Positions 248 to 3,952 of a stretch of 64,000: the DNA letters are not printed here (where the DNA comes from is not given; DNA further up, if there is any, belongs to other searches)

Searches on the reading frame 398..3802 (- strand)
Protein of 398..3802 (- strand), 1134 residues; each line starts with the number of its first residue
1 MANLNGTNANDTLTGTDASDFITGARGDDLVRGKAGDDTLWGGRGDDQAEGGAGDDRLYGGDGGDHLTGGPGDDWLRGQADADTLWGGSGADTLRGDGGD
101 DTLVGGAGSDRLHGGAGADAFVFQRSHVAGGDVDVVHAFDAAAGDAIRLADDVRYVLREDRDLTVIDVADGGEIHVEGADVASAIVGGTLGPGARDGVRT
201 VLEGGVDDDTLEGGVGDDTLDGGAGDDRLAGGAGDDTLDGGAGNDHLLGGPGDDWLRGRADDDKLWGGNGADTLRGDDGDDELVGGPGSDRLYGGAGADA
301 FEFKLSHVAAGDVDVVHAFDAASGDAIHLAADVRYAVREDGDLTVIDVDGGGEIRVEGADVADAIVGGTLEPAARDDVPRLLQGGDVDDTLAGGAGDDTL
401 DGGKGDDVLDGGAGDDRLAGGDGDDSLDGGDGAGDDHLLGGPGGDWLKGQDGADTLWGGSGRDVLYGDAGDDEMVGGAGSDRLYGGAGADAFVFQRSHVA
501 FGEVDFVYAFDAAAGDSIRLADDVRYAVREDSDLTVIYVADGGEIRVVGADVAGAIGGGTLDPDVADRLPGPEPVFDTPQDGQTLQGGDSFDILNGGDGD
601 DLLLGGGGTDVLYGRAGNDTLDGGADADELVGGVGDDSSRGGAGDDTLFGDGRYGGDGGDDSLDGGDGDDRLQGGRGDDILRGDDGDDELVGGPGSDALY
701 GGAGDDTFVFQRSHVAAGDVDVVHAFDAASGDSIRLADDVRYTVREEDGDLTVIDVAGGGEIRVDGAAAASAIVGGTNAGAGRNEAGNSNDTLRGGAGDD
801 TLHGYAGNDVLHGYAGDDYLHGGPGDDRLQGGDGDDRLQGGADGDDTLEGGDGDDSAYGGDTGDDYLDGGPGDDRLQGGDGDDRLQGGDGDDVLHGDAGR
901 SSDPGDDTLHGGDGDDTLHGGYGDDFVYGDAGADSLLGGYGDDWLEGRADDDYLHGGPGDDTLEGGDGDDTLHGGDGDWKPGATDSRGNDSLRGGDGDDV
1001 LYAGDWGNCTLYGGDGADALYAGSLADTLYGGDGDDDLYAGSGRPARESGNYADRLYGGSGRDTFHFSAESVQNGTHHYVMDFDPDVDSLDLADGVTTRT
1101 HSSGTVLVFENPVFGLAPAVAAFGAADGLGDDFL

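Call 82: search_protein_families(library=pfam, proteins=[window:398-3802:-], max_evalue=0.00001)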
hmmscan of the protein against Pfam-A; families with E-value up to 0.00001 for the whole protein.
window:398-3802:- (1134 aa): 1 family
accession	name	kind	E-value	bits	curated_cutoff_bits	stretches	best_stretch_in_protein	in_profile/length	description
PF00353.25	HemolysinCabind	-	3.8e-145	471.3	23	15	786-820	2-36/36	RTX calcium-binding nonapeptide repeat (4 copies)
